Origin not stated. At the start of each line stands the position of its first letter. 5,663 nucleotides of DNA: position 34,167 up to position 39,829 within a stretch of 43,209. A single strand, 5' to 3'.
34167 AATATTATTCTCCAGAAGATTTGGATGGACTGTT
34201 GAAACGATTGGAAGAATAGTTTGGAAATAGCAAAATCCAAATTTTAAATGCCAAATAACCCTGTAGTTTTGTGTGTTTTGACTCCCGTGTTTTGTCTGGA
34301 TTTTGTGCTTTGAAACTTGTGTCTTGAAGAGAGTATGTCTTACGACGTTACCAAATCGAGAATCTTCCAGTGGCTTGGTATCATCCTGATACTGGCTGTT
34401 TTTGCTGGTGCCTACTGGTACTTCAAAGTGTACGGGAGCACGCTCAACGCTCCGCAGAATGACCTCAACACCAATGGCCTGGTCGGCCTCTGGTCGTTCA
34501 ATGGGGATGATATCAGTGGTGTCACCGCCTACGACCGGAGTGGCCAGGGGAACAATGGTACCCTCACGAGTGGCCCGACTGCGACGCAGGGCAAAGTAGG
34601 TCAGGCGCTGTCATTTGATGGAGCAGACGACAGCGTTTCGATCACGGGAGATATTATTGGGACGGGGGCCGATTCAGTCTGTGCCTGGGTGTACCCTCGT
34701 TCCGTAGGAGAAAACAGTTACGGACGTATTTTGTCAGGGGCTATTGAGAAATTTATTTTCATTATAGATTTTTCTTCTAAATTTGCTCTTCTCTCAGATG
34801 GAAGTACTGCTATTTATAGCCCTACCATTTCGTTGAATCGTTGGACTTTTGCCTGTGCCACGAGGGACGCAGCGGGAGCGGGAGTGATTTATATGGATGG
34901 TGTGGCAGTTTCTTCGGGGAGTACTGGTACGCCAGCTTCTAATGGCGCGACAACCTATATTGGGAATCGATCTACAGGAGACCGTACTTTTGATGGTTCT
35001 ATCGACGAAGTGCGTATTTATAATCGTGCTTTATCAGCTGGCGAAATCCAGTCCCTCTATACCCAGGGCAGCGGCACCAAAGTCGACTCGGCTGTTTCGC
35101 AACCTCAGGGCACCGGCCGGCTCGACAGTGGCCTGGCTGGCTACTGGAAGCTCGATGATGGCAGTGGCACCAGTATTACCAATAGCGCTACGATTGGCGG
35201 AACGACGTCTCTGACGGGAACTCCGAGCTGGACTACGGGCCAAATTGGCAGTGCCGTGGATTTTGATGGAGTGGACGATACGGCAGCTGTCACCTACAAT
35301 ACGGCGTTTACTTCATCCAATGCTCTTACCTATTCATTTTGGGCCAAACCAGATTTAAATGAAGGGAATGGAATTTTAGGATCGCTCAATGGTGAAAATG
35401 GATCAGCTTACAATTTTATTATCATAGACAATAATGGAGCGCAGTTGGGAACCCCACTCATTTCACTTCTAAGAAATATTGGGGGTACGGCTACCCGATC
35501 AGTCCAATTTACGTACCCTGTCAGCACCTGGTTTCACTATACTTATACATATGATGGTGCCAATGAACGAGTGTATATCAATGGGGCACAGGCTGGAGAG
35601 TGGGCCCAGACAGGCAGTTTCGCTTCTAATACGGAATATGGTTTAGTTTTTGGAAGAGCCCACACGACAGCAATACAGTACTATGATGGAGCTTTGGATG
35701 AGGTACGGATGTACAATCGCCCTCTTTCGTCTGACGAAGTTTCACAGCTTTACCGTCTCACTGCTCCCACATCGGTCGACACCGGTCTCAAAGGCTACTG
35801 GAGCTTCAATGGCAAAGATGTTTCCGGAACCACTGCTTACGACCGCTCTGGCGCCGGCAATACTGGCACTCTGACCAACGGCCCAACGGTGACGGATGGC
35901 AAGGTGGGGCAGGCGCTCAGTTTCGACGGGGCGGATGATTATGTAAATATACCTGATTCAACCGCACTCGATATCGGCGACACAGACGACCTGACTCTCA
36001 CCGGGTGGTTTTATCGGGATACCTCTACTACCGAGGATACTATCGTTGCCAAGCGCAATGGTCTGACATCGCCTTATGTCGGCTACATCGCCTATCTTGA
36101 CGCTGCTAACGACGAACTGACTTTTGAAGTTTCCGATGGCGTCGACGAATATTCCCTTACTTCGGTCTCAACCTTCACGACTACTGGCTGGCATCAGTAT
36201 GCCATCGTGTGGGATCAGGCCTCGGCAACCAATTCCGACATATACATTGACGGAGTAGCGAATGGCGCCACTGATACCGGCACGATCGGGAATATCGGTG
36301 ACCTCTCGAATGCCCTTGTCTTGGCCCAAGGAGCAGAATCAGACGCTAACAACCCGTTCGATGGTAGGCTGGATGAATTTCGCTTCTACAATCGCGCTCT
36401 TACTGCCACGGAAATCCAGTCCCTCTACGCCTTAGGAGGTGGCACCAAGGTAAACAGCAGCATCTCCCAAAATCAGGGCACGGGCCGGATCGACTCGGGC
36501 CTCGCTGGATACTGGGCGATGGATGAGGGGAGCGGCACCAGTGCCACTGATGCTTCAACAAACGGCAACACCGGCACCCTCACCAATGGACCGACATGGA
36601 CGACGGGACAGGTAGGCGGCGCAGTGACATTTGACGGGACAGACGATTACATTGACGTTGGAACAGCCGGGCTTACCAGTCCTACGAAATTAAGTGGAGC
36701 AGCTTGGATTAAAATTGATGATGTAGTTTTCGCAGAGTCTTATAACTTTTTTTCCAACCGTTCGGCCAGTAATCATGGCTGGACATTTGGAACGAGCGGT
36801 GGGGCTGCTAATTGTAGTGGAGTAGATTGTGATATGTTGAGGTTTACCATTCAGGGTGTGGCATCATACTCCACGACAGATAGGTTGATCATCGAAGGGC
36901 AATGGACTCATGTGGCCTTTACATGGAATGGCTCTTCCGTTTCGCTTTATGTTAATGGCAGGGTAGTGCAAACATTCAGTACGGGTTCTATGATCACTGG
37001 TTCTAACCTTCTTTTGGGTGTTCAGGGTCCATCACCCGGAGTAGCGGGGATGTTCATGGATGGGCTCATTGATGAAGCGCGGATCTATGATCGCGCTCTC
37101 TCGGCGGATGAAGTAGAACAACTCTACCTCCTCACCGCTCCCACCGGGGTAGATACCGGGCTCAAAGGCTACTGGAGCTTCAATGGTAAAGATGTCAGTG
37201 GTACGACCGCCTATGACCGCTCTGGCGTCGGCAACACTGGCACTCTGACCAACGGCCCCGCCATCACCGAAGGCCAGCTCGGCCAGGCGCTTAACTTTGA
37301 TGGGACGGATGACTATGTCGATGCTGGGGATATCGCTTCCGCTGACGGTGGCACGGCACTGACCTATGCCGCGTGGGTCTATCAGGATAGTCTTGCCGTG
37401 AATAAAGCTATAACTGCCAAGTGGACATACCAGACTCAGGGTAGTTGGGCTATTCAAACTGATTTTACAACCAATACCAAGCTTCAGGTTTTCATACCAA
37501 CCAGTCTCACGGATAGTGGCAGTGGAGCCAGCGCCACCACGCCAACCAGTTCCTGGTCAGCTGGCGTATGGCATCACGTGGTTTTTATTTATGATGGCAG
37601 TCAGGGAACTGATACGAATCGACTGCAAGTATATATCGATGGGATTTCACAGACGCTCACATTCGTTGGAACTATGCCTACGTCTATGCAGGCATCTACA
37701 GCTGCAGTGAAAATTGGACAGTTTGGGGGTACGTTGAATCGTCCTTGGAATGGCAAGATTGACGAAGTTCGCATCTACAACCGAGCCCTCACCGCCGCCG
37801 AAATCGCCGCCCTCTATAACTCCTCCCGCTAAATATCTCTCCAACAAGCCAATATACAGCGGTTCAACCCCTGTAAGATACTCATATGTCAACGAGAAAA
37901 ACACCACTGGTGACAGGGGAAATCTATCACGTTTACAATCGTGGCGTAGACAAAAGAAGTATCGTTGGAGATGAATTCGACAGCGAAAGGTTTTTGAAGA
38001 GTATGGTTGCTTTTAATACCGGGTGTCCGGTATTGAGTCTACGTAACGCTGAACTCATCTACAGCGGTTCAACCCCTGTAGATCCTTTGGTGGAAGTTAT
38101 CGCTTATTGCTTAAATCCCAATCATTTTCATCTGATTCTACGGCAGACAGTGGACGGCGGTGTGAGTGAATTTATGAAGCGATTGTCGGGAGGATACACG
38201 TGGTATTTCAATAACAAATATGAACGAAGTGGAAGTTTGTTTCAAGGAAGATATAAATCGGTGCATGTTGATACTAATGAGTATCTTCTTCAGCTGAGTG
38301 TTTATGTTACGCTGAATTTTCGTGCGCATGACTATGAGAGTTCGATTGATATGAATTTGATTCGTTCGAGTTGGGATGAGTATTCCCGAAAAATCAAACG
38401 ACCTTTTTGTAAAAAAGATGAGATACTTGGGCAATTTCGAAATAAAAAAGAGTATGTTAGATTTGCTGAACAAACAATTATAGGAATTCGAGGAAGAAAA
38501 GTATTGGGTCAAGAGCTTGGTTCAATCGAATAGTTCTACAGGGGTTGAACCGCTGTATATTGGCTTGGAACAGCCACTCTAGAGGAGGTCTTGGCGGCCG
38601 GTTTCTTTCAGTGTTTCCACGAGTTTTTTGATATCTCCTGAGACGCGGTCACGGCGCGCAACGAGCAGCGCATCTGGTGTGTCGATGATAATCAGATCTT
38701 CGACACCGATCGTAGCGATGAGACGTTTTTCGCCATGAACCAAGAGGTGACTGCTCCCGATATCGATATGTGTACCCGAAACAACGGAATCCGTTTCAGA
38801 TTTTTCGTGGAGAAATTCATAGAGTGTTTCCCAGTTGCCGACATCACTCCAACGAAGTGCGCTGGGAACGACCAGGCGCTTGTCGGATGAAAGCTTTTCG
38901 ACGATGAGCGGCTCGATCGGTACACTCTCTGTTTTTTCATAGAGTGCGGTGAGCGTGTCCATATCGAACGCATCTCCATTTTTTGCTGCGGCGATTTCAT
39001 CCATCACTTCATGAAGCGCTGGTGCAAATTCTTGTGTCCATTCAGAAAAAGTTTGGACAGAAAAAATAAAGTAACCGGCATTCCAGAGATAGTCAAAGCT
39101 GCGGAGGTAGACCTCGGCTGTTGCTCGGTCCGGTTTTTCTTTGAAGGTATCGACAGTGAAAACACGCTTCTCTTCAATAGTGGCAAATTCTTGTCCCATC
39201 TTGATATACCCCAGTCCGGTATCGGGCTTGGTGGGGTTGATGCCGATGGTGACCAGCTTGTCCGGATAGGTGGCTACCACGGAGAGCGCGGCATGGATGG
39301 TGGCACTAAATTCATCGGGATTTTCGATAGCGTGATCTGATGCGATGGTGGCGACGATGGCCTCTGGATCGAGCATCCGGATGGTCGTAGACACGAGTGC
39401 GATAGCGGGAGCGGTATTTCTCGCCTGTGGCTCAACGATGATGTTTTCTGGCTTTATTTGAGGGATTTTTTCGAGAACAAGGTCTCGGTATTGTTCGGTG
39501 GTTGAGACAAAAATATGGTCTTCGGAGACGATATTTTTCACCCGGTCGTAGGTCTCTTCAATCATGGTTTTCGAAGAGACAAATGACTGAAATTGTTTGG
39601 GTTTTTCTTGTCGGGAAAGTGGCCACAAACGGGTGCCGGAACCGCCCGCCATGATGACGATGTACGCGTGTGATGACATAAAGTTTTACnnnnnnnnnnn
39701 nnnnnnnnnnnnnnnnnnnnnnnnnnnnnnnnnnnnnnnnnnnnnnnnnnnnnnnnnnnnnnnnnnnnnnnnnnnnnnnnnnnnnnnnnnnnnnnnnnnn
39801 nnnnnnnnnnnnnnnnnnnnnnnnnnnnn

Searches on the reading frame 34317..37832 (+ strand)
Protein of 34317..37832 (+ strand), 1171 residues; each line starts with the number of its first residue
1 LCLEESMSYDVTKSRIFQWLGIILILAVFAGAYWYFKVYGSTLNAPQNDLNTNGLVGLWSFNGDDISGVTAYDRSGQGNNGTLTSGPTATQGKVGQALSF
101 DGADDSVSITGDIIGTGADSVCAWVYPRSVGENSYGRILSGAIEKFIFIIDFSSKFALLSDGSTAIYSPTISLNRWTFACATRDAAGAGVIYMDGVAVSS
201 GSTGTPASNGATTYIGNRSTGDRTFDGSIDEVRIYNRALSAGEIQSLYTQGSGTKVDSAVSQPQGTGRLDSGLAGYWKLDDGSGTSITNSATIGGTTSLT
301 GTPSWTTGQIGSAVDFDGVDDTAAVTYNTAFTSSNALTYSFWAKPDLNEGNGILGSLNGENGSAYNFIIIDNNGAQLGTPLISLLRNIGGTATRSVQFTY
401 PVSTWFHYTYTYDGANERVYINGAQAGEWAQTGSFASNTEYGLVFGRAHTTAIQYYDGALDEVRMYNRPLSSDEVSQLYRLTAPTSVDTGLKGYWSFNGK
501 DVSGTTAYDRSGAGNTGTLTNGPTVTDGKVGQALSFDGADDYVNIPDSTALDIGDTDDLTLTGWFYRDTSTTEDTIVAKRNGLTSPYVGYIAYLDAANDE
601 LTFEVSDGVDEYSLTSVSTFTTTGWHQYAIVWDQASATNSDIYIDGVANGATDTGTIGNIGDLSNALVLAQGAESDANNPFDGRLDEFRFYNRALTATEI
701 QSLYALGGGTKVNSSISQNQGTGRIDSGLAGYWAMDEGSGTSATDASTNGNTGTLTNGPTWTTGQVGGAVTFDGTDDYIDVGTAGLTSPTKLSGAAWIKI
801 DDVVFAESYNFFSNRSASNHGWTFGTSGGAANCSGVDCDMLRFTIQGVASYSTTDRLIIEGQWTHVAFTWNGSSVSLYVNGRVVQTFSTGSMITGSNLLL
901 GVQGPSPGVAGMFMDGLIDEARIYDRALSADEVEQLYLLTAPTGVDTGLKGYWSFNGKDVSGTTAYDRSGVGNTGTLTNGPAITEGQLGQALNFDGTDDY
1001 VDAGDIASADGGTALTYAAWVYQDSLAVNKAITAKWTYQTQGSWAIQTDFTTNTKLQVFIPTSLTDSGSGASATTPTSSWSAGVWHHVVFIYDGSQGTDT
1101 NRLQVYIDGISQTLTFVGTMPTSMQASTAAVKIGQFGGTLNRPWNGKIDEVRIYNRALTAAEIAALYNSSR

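Call 24: search_protein_families(library=pfam, proteins=[window:34317-37832:+])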
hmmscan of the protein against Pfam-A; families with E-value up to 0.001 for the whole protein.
window:34317-37832:+ (1171 aa): 5 families
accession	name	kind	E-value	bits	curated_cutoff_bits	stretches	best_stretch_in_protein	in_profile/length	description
PF13385.13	Laminin_G_3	-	2.2e-119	395.2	27.6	5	101-245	1-151/151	Concanavalin A-like lectin/glucanases superfamily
PF02973.23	Sialidase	-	6.6e-13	49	26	0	1100-1164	116-182/189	Sialidase, N-terminal domain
PF02210.31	Laminin_G_2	-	1.7e-08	35.4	22.9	0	852-892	44-84/126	Laminin G domain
PF22925.3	TS_C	-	2.2e-07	31.1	27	0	1072-1160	119-201/202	Trans-sialidase, C-terminal domain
PF06439.18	3keto-disac_hyd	-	0.0007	20.1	26.8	0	853-894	117-158/187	3-keto-disaccharide hydrolase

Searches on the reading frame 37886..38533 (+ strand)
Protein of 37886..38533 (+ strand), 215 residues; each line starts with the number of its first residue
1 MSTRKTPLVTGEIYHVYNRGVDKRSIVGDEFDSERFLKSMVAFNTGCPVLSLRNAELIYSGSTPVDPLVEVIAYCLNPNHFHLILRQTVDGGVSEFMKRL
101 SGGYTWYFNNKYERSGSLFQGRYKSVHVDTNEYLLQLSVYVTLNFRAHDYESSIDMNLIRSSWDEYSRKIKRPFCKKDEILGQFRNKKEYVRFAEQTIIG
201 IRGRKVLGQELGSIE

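Call 54: search_protein_families(library=pfam, proteins=[window:37886-38533:+], max_evalue=0.01)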
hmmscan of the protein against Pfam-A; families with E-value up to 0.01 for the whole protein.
window:37886-38533:+ (215 aa): 1 family
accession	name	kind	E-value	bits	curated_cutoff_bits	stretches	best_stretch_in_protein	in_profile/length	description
PF01797.21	Y1_Tnp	-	2.9e-08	34.3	23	1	69-141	41-118/121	Transposase IS200 like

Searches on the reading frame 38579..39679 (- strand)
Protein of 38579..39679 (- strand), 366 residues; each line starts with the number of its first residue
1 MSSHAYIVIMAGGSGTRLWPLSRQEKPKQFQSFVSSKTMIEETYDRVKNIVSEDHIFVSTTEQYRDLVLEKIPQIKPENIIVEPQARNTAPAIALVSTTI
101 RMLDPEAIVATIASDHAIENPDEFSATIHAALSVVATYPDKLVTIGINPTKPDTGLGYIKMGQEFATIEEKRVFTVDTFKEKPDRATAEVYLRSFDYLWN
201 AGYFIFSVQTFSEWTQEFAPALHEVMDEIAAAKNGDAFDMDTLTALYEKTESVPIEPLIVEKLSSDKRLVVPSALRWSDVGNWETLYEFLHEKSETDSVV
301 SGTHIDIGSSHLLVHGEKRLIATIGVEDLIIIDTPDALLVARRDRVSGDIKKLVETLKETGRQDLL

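Call 54: search_protein_families(library=pfam, proteins=[window:38579-39679:-], max_evalue=0.01)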
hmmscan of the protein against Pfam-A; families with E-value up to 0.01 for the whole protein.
window:38579-39679:- (366 aa): 3 families
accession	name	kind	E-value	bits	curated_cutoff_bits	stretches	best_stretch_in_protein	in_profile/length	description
PF00483.29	NTP_transferase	-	1.7e-40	139.6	21.2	1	8-290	3-239/245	Nucleotidyl transferase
PF22640.1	ManC_GMP_beta-helix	-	5e-16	58.8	27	1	302-357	1-55/55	MannoseP isomerase/GMP-like beta-helix domain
PF12804.13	NTP_transf_3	-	0.00017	22.3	27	1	8-70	2-57/160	MobA-like NTP transferase domain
